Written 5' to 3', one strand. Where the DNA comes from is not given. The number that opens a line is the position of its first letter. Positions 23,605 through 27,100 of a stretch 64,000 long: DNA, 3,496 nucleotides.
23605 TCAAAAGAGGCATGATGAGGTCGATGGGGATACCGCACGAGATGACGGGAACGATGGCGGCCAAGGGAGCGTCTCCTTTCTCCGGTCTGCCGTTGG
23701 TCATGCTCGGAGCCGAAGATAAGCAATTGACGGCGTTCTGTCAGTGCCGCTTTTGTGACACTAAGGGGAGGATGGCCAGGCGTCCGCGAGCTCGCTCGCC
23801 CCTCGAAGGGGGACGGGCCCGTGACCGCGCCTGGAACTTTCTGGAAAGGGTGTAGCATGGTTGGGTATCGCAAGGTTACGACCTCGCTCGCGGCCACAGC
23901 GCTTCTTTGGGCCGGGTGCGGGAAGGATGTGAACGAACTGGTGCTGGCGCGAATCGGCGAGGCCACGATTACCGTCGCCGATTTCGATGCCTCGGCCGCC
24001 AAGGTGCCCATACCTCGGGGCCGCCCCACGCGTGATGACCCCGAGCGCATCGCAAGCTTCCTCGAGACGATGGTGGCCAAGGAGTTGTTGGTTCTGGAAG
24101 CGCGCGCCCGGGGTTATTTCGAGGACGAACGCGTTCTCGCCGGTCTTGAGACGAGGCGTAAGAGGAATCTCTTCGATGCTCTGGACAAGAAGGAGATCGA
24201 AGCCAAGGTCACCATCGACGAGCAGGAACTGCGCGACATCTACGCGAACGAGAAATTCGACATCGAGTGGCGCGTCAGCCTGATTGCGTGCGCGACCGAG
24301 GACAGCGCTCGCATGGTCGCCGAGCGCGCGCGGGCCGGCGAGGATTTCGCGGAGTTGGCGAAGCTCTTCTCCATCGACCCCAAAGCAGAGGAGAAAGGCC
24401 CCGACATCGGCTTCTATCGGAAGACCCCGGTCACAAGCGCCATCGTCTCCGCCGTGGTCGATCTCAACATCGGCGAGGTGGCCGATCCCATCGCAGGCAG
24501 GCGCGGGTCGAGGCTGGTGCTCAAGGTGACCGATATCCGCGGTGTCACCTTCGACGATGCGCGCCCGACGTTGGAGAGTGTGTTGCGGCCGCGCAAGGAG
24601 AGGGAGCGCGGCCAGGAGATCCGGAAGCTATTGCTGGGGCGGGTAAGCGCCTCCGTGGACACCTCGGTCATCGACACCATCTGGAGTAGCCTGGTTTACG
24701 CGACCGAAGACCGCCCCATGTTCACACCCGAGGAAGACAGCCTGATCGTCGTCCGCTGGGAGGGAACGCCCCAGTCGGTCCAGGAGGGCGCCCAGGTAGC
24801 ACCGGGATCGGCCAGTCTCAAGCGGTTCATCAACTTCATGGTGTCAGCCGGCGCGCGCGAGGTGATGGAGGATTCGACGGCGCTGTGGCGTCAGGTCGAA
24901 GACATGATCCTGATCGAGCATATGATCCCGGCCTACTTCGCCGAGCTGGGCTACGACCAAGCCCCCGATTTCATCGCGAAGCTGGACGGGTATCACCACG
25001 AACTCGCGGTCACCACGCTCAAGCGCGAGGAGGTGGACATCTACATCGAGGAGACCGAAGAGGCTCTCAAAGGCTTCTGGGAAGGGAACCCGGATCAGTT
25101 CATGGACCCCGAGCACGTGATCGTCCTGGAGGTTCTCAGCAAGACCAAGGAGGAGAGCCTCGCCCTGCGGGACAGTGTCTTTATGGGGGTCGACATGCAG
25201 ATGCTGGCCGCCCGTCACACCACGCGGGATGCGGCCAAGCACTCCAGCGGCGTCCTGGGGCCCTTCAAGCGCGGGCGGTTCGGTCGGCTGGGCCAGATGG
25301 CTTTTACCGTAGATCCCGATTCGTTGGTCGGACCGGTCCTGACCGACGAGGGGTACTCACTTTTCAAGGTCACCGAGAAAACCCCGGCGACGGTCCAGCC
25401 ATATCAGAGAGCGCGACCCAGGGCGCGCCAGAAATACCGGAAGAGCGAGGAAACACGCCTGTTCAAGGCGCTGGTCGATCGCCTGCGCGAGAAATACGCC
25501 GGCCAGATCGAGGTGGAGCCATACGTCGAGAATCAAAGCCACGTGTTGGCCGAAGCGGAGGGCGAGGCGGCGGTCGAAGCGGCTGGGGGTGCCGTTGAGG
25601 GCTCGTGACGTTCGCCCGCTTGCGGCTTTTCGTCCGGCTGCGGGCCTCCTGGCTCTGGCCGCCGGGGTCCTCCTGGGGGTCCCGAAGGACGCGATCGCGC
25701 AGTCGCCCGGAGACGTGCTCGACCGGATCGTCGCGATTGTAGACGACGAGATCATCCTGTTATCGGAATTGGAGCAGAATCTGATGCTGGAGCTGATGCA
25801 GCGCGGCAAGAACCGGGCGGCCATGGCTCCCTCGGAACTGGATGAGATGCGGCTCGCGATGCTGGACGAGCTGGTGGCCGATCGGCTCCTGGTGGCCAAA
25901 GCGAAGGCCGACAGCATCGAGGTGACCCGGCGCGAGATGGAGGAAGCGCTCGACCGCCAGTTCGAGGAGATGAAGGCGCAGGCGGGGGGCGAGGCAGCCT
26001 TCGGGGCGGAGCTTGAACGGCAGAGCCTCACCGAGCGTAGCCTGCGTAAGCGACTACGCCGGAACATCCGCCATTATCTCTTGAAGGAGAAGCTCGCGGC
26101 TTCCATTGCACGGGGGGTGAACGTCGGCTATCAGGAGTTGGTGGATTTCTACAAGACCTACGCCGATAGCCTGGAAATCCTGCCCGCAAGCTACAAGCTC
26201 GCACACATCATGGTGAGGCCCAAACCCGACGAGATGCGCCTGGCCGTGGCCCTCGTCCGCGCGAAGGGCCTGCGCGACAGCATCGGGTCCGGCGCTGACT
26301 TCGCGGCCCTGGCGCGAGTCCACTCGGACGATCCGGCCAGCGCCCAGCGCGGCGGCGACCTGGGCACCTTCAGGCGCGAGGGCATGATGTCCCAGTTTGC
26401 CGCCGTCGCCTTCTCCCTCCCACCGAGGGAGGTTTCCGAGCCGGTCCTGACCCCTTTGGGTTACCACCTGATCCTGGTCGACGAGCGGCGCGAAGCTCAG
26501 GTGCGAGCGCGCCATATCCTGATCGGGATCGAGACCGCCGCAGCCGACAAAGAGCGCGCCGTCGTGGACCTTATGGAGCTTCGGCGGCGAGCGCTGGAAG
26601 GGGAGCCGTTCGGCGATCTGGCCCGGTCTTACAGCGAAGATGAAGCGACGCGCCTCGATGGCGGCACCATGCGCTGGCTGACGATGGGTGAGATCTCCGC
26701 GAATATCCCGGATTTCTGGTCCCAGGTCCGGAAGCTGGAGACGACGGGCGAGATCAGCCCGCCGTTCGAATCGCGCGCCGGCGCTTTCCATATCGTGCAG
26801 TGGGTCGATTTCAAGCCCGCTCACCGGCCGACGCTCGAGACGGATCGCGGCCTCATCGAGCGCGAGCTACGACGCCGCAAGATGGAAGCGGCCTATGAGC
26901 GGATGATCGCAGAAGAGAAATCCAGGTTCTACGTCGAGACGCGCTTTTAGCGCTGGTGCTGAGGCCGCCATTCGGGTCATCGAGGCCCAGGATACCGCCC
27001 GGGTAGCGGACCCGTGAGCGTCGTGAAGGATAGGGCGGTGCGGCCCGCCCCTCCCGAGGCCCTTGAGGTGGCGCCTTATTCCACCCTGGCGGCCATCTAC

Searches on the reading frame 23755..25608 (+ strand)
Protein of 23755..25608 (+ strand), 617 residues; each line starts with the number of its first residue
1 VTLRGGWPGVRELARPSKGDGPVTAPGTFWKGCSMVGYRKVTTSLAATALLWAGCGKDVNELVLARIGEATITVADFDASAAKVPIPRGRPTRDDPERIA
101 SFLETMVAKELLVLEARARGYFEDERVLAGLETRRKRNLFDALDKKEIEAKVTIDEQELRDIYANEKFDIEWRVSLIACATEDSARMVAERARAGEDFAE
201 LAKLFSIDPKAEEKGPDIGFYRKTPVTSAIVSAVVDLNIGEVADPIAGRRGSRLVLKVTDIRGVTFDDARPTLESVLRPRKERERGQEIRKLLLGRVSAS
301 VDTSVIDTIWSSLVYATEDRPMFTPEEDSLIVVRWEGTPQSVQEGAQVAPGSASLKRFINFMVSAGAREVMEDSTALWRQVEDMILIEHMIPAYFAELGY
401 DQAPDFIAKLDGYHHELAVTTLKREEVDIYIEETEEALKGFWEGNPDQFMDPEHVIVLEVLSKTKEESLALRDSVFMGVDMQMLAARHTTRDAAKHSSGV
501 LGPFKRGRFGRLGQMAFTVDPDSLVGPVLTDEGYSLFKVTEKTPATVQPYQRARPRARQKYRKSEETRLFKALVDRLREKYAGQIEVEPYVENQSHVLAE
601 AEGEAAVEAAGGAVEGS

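Call 40: search_protein_families(library=pfam, proteins=[window:23755-25608:+], max_evalue=0.001)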
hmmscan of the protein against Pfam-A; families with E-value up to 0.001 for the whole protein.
window:23755-25608:+ (617 aa): 3 families
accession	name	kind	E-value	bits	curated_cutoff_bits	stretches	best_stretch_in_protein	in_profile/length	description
PF13145.12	Rotamase_2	-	1.1e-18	68.6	27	2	434-555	2-121/121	PPIC-type PPIASE domain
PF00639.27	Rotamase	-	3.2e-16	60.5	21.7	2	181-255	18-93/97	PPIC-type PPIASE domain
PF13616.12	Rotamase_3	-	1e-11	45.9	22.5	1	182-255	37-110/116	PPIC-type PPIASE domain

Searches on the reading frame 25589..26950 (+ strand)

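Call 40: search_protein_families(library=pfam, proteins=[window:25589-26950:+], max_evalue=0.001)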
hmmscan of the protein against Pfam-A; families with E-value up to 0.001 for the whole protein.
window:25589-26950:+ (453 aa): 6 families
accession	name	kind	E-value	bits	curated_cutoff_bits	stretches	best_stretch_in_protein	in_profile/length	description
PF13616.12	Rotamase_3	-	7.1e-37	127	22.5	2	199-300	13-115/116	PPIC-type PPIASE domain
PF00639.27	Rotamase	-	1.6e-36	125.6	21.7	2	206-298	1-96/97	PPIC-type PPIASE domain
PF13145.12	Rotamase_2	-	5.3e-14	53.5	27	1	183-306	5-114/121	PPIC-type PPIASE domain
PF13624.11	SurA_N_3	-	3.4e-10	40.4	27.2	1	27-160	26-156/162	SurA-like N-terminal domain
PF09312.16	SurA_N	-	1e-09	39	30.8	1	44-160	1-112/118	SurA N-terminal domain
PF13623.11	SurA_N_2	-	0.00058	20.2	28.5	0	44-123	39-121/145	SurA-like N-terminal domain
